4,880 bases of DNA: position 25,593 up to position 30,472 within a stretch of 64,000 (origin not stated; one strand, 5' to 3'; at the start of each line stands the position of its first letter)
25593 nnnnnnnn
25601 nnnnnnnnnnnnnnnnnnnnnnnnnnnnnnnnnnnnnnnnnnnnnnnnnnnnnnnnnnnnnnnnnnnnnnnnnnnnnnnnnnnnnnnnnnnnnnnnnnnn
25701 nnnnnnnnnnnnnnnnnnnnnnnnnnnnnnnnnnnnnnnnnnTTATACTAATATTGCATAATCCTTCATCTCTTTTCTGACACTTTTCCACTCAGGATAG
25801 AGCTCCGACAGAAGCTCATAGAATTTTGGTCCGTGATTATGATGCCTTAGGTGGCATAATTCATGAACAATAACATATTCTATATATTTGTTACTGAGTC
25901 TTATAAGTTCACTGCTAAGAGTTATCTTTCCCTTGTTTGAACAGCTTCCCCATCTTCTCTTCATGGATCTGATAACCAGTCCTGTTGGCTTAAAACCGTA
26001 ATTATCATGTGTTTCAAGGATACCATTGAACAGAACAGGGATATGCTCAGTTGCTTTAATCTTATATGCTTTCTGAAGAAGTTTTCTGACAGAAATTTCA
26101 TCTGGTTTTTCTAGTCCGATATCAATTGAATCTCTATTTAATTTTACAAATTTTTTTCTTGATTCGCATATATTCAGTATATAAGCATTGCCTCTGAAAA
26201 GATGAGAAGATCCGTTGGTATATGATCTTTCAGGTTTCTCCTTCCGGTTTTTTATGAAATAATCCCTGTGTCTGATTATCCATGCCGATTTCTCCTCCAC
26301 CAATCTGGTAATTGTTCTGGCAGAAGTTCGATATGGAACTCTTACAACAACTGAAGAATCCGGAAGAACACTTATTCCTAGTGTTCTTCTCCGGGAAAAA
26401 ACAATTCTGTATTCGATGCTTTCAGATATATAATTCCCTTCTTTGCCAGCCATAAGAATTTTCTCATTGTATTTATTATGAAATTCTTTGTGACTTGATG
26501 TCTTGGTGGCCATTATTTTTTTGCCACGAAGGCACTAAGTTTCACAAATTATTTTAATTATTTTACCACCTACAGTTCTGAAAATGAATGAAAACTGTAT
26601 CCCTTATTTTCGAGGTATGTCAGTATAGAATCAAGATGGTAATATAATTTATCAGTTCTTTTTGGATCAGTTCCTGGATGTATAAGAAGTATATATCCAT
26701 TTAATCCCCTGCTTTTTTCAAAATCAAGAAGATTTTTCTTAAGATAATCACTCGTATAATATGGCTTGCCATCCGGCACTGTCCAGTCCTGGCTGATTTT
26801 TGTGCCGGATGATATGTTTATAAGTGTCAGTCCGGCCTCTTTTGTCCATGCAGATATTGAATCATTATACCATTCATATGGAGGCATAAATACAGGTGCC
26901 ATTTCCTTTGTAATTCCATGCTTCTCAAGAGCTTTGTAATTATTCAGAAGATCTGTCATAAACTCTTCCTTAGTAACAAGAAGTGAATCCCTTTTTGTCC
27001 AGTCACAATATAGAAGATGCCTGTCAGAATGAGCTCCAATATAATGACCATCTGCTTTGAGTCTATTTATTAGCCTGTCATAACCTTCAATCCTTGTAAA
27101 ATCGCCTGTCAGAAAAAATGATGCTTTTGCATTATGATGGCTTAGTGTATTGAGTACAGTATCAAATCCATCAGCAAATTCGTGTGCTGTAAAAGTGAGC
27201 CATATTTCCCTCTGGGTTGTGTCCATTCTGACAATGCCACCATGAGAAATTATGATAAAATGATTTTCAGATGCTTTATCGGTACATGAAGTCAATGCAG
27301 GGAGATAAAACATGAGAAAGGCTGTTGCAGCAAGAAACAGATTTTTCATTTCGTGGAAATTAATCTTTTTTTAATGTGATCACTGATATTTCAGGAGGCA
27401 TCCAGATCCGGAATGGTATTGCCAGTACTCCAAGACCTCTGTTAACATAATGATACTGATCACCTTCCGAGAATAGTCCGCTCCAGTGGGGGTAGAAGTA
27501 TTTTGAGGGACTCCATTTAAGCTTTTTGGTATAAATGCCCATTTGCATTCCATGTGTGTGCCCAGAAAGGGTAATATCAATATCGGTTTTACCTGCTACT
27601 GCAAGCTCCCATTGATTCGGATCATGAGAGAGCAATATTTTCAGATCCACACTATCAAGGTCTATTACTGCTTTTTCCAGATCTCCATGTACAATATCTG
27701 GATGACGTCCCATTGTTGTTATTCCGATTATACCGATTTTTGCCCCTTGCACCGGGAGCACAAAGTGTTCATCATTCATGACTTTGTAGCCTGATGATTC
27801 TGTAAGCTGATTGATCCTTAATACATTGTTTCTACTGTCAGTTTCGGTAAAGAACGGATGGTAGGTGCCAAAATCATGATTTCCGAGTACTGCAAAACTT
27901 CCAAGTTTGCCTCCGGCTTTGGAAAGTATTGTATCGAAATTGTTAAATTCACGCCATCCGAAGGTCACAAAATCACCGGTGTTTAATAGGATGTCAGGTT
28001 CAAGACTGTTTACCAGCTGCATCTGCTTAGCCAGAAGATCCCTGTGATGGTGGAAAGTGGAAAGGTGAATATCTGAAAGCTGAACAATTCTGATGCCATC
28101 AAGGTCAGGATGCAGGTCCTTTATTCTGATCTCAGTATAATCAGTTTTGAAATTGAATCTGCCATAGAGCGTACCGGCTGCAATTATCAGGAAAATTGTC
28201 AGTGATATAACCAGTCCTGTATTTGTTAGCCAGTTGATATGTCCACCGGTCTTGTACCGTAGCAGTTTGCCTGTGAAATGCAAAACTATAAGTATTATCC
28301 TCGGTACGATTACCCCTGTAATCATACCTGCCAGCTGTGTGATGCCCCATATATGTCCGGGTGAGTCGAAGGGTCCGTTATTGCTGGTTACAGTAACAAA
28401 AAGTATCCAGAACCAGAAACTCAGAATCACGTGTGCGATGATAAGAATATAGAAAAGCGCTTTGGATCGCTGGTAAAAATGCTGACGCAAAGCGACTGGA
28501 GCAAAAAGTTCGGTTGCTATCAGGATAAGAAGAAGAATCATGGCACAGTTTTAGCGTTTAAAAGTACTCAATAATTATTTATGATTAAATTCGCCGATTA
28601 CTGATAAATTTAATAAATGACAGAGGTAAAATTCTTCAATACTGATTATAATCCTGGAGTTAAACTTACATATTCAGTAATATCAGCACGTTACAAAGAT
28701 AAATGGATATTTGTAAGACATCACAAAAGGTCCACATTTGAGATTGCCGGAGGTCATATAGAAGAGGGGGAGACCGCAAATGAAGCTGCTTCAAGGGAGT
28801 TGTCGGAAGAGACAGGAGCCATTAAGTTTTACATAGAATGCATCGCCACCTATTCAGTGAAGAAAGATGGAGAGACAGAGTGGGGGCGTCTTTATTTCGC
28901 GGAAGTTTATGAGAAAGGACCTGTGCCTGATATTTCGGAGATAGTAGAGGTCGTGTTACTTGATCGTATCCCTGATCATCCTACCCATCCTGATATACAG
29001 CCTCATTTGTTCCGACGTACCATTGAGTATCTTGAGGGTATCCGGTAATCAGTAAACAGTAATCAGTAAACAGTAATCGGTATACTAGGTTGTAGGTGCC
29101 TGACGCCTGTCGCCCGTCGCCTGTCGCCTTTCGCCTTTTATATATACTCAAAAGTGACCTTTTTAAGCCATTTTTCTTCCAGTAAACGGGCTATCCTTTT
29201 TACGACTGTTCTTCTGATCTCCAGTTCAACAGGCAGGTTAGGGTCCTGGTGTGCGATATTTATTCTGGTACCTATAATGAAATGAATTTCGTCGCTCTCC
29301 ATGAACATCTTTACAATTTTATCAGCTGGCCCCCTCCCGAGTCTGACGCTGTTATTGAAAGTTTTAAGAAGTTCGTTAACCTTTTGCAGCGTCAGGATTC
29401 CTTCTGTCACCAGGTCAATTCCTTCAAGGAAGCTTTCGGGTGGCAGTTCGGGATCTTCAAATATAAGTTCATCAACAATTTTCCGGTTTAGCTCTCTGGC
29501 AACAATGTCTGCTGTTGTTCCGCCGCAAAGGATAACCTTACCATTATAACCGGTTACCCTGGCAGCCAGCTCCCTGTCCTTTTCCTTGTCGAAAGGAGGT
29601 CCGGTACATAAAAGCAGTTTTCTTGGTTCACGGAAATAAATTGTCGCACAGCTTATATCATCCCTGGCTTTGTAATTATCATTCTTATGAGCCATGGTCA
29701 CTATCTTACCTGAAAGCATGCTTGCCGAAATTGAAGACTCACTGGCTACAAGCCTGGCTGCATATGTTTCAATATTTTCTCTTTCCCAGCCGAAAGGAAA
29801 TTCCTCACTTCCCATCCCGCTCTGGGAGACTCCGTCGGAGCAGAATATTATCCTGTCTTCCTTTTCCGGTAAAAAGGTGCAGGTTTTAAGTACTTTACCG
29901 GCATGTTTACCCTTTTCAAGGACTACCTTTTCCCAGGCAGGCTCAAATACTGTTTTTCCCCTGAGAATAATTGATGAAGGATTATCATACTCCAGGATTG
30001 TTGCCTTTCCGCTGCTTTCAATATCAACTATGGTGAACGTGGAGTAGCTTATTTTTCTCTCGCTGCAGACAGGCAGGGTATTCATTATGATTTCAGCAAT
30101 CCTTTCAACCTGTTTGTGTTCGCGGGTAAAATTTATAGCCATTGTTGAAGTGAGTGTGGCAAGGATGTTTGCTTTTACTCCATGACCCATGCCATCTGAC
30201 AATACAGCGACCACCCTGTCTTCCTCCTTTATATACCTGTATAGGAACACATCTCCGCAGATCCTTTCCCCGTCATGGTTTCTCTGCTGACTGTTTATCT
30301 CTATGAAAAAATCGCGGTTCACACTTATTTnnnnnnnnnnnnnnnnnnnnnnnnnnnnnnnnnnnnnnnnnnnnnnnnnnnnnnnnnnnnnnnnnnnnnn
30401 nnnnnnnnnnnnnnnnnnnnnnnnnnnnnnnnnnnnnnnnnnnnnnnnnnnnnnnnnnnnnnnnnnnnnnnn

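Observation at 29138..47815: Two different HydS-type sensory [FeFe]-hydrogenase paralogs flank one HydABC-type enzyme, with PP2C, a His-kinase relay, Rex and maturases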

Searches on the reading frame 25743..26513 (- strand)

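Call 83: search_protein_families(library=pfam, proteins=[window:25743-26513:-], max_evalue=0.00001)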
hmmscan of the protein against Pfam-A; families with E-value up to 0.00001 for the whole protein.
window:25743-26513:- (256 aa): 3 families
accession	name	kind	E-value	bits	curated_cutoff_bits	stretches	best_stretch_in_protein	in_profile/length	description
PF01863.23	YgjP-like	-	1.4e-52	179.1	26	1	43-251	1-206/207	YgjP-like, metallopeptidase domain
PF10263.15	SprT-like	-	8.1e-06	26.1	25.6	0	182-234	25-91/108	SprT-like family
PF08325.16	WLM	-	9.8e-06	26.2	26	0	209-245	81-117/190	WLM domain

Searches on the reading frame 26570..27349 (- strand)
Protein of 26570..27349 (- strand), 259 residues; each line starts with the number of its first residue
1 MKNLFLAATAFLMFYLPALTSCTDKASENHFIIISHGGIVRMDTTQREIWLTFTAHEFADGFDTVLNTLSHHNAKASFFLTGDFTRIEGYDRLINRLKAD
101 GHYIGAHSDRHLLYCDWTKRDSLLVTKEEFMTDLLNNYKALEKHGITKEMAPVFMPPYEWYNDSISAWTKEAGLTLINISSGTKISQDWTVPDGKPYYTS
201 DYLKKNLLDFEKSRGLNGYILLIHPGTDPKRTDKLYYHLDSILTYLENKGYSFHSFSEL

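Call 4: search_protein_families(library=pfam, proteins=[window:26570-27349:-], max_evalue=0.01)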
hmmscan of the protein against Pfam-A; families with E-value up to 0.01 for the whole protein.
window:26570-27349:- (259 aa): 1 family
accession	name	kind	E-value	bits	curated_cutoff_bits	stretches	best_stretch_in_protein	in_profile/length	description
PF01522.26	Polysacc_deac_1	-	1.2e-16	61.3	23.1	1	43-176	3-123/124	Polysaccharide deacetylase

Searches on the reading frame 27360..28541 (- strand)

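Call 4: search_protein_families(library=pfam, proteins=[window:27360-28541:-], max_evalue=0.01)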
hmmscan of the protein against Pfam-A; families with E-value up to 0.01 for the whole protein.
window:27360-28541:- (393 aa): 2 families
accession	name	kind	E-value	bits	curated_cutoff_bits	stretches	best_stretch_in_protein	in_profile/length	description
PF00149.33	Metallophos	-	1.3e-13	52.3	21.5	1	150-331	1-190/191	Calcineurin-like phosphoesterase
PF12850.12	Metallophos_2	-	2.3e-06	28.1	27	1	151-334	2-121/154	Calcineurin-like phosphoesterase superfamily domain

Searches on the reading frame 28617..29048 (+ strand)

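Call 4: search_protein_families(library=pfam, proteins=[window:28617-29048:+], max_evalue=0.01)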
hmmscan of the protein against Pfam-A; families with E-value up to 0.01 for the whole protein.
window:28617-29048:+ (143 aa): 1 family
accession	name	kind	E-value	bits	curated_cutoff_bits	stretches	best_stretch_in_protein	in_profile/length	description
PF00293.34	NUDIX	-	1.8e-11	44.7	21.1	1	31-122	18-122/134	NUDIX domain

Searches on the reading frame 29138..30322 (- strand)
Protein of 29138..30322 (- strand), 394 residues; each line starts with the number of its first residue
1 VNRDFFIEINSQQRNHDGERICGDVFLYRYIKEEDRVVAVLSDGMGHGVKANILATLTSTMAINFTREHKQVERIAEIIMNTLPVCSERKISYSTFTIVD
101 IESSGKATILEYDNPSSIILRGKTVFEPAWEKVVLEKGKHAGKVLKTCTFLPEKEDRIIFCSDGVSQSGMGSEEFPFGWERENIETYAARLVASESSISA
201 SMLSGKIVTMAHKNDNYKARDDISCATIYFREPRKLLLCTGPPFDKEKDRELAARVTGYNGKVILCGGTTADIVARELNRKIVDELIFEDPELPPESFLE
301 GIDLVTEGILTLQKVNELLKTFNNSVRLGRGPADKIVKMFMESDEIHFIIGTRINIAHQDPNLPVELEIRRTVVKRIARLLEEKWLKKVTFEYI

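Call 3: search_protein_families(library=pfam, proteins=[window:29138-30322:-], max_evalue=0.01)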
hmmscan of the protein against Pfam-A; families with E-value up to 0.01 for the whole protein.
window:29138-30322:- (394 aa): 1 family
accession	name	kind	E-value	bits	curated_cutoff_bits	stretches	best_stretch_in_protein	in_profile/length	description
PF07228.17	SpoIIE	-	2.9e-13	50.6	25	1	34-226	2-187/192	Stage II sporulation protein E (SpoIIE)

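Call 35: search_protein_families(library=ncbifam, proteins=[window:29138-30322:-], max_evalue=0.001)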
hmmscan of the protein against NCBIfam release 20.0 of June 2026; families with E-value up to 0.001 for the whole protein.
window:29138-30322:- (394 aa): 1 family
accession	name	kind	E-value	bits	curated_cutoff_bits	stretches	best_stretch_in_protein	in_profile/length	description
TIGR02865.1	spore_II_E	equivalog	7.1e-06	24.4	490.8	1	4-223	549-756/764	stage II sporulation protein E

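Call 67: find_homologous_proteins(query=window:29138-30322:-, max_evalue=0.00001)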
Query window:29138-30322:- (394 aa): 7986 proteins with E <= 0.00001 among 8000 candidates; the best 120 are listed.
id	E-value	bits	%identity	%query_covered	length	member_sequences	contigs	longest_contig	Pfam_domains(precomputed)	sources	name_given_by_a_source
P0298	1.7e-258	875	98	100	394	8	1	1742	PF07228.18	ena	-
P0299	4.3e-257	870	98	100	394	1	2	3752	PF07228.18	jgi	-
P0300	9.3e-256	866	97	100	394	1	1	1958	PF07228.18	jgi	jgi:hypothetical protein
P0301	7.3e-252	853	95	100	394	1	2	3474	PF07228.18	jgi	jgi:hypothetical protein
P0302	8.3e-252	853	94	100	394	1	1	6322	PF07228.18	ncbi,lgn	-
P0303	1.5e-247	839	93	100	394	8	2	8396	PF07228.18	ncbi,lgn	-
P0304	8.4e-245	830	91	100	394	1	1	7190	PF07228.18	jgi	jgi:hypothetical protein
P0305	1.2e-243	826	91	100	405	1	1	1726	PF07228.18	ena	-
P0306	3.1e-243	825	91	100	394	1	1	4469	PF07228.18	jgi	jgi:hypothetical protein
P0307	6.5e-243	824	91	100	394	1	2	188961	PF07228.18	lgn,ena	-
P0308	7.5e-242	820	91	100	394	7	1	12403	PF07228.18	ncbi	-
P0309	1.9e-241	819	90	100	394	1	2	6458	PF07228.18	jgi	jgi:hypothetical protein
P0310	2.3e-241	819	90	100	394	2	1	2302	PF07228.18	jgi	jgi:hypothetical protein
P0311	2.4e-240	815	90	100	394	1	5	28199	PF07228.18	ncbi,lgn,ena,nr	ncbi:MAG: stage II sporulation protein E [Bacteroidetes bacterium GWC2_40_22]|nr:MAG: stage II sporu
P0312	3.2e-240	815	89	100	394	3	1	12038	PF07228.18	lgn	-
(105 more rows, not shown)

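Call 77: predict_structure(alignment_id=A1)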
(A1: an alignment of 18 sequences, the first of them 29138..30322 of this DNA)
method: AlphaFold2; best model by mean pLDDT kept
length: 394 residues; sequences in the alignment: 18
mean_pLDDT: 56.1   pTM: 0.50
mean pLDDT of the five models: 56.1, 51.5, 43.7, 36.0, 34.2
residues with pLDDT >= 90: 0; 70-90: 74; 50-70: 178; < 50: 142
segments of 3 or more residues with pLDDT < 50: 13-23, 44-49, 58-60, 62-70, 83-94, 113-117, 120-127, 131-143, 163-181, 215-221, 282-307, 354-370
pLDDT, mean of each block of 10 residues (from residue 1): 56 45 51 63 49 49 43 55 41 53 65 50 49 38 55 58 45 39 60 58 58 49 56 71 73 78 68 70 40 29 40 78 62 74 77 46 43 74 73 74
secondary structure, 60 per line:
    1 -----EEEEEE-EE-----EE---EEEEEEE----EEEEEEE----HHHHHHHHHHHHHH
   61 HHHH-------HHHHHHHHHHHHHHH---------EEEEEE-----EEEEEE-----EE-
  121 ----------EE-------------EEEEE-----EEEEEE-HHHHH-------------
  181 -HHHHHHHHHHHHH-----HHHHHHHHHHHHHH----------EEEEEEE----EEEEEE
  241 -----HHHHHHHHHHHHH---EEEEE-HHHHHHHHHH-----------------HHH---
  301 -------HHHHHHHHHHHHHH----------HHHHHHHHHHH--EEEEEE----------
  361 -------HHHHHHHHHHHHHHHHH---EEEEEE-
elements in order: E6-11 E25-31 E36-42 H47-64 H72-86 E96-101 E107-112 E146-150 E156-161 H163-167 H182-194 H200-213 E224-230 E235-240 H246-258 E262-266 H268-277 H308-321 H332-342 E345-350 H368-384 E388-393

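Call 80: fold_search(model_id=the predicted structure, library=pdb)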
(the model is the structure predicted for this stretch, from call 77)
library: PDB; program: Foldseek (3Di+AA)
matches with E <= 10: 1325; with E <= 0.001: 10
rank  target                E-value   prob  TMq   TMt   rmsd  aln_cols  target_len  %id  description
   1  5ucg_B                1.3e-06  1.00  0.37  0.43   5.6       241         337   14  Structure of the PP2C Phosphatase Domain and a Fragment of the Regulatory Domain of the Cell Fate Determinant SpoIIE f (released 2017-05-31)
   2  5mqh                  1.5e-06  1.00  0.33  0.50   6.9       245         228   13  Structure of the Phosphatase Domain of the Cell Fate Determinant SpoIIE from Bacillus subtilis in a crystal form without (released 2017-05-31)
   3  5ucg_E                2.7e-06  1.00  0.39  0.44   5.5       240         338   14  Structure of the PP2C Phosphatase Domain and a Fragment of the Regulatory Domain of the Cell Fate Determinant SpoIIE f (released 2017-05-31)
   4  6ak7                  2.6e-05  1.00  0.32  0.45   8.4       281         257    9  Crystal structure of PPM1K-N94K (released 2019-09-11)
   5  4da1                  3.1e-05  1.00  0.35  0.50   6.7       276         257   10  Crystal structure of branched-chain alpha-ketoacid dehydrogenase phosphatase with Mg (II) ions at the active site (released 2012-02-08)
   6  2iq1                  5.7e-05  1.00  0.34  0.49   8.3       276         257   12  Crystal structure of human PPM1K (released 2006-11-07)
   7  3kdj_B                8.2e-05  1.00  0.29  0.38   9.5       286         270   14  Complex structure of (+)-ABA-bound PYL1 and ABI1 (released 2009-11-10)
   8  6ae9_A                1.2e-04  1.00  0.33  0.47   7.1       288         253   11  X-ray structure of the photosystem II phosphatase PBCP (released 2019-01-02)
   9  3f79_F                2.0e-04  1.00  0.33  0.51   6.9       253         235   11  Structure of pseudo-centered cell crystal form of the C-terminal phosphatase domain of P. aeruginosa RssB (released 2009-11-24)
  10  3f79_A                4.1e-04  1.00  0.33  0.53   6.4       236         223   11  Structure of pseudo-centered cell crystal form of the C-terminal phosphatase domain of P. aeruginosa RssB (released 2009-11-24)
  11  6k4e_B                1.1e-03  1.00  0.34  0.50   6.7       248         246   12  SiaA-PP2C domain of Pseudomonas aeruginosa (released 2019-06-26)
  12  6k4e_A                1.3e-03  1.00  0.34  0.50   6.7       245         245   14  SiaA-PP2C domain of Pseudomonas aeruginosa (released 2019-06-26)
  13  1vmd_A                4.5e-03  0.99  0.20  0.43   5.6       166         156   13  Crystal structure of Methylglyoxal synthase (TM1185) from Thermotoga maritima at 2.06 A resolution (released 2004-09-28)
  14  3t91_A                4.8e-03  0.99  0.29  0.49  12.9       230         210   14  Structure of the Phosphatase Domain of the Cell Fate Determinant SpoIIE from Bacillus subtilis (released 2011-12-07)
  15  3t9q_B                1.2e-02  1.00  0.30  0.47   6.0       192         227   12  Structure of the Phosphatase Domain of the Cell Fate Determinant SpoIIE from Bacillus subtilis (Mn presoaked) (released 2011-12-07)
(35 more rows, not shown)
